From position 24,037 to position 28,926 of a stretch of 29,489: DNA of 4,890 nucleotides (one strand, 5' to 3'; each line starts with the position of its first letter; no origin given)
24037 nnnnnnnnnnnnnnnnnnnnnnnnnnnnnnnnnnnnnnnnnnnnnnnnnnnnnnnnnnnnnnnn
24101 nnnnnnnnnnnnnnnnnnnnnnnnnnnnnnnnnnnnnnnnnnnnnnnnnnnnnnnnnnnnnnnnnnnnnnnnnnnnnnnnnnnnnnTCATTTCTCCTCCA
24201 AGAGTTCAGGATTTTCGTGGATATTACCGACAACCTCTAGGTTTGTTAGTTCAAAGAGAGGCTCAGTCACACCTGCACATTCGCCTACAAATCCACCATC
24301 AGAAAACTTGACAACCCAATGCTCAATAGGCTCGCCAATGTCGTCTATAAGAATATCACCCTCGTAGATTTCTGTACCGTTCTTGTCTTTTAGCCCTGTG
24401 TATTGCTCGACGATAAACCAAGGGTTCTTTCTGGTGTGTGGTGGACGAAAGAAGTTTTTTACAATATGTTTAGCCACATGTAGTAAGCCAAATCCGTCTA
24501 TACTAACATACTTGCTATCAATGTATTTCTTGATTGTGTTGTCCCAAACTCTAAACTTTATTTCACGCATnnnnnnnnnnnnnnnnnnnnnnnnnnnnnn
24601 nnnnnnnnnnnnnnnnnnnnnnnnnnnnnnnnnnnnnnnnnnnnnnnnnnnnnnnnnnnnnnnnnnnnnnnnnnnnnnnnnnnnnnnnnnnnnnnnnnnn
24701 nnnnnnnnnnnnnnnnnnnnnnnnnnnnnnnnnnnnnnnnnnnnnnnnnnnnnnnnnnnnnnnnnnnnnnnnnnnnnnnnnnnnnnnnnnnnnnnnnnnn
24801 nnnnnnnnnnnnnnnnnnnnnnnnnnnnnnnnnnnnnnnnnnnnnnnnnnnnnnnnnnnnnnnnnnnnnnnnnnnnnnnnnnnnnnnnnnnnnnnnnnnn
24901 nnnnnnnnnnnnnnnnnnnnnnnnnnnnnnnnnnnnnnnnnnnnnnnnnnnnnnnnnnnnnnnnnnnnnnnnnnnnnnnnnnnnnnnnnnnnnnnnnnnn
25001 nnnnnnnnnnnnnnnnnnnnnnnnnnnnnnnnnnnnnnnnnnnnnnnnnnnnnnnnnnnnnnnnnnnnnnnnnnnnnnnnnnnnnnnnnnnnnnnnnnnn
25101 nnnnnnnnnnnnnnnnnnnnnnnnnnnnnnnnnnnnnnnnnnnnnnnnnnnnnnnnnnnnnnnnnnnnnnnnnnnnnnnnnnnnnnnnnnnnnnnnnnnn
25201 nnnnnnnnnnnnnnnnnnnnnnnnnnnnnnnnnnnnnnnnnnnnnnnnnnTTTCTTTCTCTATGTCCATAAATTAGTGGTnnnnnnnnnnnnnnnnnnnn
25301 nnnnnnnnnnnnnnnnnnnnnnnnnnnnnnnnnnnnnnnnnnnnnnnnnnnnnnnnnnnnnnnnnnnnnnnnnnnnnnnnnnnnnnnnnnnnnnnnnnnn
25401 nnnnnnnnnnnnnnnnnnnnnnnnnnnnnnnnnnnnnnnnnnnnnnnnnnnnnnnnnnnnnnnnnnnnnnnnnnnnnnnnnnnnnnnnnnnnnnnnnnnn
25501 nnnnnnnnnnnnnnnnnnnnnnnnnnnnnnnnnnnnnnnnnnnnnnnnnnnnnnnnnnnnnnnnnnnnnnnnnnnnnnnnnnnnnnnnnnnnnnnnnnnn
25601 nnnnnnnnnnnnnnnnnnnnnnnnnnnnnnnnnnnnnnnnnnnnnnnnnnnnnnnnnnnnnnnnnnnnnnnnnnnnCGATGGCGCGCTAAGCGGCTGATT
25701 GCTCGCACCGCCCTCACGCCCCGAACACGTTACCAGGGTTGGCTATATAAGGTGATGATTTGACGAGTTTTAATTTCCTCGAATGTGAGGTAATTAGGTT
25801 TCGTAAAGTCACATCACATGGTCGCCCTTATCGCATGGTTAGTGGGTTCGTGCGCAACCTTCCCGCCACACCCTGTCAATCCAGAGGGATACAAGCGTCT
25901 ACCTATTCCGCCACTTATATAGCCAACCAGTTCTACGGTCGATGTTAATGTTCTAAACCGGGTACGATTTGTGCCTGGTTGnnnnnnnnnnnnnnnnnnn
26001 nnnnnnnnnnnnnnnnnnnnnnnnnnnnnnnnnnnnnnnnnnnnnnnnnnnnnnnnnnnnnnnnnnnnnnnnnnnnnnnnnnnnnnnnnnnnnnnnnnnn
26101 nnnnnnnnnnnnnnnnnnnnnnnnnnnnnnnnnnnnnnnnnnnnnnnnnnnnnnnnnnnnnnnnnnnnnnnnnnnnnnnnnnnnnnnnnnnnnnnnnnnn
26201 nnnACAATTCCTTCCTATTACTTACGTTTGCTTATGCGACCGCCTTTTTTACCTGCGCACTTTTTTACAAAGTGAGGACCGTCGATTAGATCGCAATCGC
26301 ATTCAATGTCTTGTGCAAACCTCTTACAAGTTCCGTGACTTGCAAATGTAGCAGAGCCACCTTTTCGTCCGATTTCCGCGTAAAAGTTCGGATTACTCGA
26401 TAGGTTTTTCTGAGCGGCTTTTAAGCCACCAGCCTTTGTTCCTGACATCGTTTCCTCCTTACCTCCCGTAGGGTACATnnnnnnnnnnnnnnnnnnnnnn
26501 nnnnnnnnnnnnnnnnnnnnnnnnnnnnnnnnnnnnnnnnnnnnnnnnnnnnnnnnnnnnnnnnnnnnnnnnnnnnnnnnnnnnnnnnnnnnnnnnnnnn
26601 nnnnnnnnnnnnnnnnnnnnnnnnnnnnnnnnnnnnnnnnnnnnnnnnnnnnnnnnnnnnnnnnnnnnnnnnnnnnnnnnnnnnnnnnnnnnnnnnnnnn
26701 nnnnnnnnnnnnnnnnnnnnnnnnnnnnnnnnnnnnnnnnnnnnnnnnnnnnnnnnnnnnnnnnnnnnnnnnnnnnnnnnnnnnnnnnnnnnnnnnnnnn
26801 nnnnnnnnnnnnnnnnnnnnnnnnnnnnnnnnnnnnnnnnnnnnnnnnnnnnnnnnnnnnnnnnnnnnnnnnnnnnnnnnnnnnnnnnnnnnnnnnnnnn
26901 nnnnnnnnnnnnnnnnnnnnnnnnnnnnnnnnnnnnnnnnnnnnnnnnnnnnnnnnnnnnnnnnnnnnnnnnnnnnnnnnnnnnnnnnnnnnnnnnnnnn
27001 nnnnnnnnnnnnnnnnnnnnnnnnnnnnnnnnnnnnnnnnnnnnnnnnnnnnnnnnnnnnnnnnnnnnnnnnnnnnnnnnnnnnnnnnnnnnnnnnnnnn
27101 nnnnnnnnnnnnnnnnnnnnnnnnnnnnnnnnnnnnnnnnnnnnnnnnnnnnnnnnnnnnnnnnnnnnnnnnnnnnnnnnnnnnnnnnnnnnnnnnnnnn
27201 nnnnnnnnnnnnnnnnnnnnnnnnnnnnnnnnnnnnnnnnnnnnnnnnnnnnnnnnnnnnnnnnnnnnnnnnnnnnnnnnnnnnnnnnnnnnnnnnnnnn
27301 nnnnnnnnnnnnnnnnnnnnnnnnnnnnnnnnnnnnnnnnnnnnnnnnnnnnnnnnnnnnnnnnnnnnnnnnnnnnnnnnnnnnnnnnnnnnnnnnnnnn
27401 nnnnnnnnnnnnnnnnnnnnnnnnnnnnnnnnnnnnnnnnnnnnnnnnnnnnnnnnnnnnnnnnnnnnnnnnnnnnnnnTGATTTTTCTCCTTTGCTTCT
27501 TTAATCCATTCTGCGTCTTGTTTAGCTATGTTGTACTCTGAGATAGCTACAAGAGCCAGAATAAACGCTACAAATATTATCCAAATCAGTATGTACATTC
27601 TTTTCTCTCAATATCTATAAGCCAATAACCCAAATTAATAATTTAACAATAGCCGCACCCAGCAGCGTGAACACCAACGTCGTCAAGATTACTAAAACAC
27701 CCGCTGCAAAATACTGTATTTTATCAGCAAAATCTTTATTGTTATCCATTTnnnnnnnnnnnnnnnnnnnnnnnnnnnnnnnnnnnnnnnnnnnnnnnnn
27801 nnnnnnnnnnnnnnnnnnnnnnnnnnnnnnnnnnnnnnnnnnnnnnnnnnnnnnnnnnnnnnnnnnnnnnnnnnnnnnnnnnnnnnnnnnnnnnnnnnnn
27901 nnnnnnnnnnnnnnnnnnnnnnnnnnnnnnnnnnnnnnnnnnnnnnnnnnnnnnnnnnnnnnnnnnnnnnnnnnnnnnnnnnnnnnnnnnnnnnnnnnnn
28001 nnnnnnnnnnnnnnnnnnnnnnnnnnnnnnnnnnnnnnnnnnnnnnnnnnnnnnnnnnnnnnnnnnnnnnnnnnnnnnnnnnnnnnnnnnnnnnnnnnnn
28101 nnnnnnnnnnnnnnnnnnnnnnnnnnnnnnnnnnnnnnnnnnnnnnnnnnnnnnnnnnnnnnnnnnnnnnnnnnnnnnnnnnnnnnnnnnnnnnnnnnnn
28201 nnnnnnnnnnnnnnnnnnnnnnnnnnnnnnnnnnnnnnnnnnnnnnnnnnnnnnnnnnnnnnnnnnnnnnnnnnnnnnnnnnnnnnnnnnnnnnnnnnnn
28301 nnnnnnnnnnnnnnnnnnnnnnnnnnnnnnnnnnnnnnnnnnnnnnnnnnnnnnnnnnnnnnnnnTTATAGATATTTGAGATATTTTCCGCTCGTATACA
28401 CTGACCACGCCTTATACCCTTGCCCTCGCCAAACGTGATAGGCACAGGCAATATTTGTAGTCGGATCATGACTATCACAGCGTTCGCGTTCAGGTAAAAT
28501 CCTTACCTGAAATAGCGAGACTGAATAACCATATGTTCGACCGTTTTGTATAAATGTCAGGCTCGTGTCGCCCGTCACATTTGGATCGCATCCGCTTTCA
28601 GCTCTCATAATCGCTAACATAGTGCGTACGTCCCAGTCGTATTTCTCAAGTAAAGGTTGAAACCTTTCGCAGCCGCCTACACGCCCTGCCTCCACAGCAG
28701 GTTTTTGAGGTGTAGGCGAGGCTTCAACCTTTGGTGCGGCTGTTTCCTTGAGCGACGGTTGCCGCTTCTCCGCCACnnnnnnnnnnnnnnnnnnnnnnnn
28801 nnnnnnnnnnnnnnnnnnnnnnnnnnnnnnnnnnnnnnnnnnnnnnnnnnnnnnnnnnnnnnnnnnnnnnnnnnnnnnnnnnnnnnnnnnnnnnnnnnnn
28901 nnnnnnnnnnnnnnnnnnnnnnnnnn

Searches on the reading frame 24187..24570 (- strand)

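Call 91: search_protein_families(library=pfam, proteins=[window:24187-24570:-], max_evalue=0.01)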
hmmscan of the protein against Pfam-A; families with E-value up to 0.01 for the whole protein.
window:24187-24570:- (127 aa): 1 family
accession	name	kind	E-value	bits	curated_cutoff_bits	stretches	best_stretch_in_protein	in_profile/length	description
PF09643.15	YopX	-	3.8e-24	85.6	22.4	1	5-125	1-128/128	YopX protein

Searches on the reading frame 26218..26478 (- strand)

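Call 91: search_protein_families(library=pfam, proteins=[window:26218-26478:-], max_evalue=0.01)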
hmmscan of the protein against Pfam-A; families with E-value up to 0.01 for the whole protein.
window:26218-26478:- (86 aa): 1 family
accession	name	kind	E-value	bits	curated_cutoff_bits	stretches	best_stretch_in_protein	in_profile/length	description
PF10685.14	KGG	-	0.00045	20.9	20.4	1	28-41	4-18/22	Stress-induced bacterial acidophilic repeat motif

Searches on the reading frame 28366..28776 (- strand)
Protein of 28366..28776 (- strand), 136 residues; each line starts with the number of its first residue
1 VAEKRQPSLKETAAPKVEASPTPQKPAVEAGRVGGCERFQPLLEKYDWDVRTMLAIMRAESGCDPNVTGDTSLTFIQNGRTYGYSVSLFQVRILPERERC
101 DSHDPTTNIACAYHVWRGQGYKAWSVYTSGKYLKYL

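Call 40: search_protein_families(library=pfam, proteins=[window:28366-28776:-], max_evalue=0.01)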
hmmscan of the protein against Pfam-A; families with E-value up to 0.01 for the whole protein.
window:28366-28776:- (136 aa): 1 family
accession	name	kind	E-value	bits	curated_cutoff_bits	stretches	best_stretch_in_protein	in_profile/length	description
PF18896.5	SLT_3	-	8.7e-09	36.2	27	1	49-125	13-88/89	Lysozyme like domain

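Call 72: find_encoding_contigs(protein=window:28366-28776:-, flank=10000, max_places=6)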
Protein window:28366-28776:- (136 aa): 3 contigs read that carry it; 2 places shown.
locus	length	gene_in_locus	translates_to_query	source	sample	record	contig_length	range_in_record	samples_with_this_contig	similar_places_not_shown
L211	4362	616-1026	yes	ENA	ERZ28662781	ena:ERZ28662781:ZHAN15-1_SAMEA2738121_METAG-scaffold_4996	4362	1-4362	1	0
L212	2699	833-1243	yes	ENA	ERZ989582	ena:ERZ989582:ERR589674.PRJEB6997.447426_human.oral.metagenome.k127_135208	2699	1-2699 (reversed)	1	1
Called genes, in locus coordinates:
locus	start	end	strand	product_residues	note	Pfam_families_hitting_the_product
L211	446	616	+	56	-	-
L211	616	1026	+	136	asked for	PF18896:SLT_3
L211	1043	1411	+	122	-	-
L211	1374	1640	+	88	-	-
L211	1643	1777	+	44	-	-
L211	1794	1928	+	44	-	-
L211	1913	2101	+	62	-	-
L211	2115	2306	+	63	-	-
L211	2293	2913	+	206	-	-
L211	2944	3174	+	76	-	-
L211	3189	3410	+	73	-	PF18088:Glyco_H_20C_C (weak)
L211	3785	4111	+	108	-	-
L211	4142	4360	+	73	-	?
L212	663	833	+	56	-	-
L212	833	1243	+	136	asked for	PF18896:SLT_3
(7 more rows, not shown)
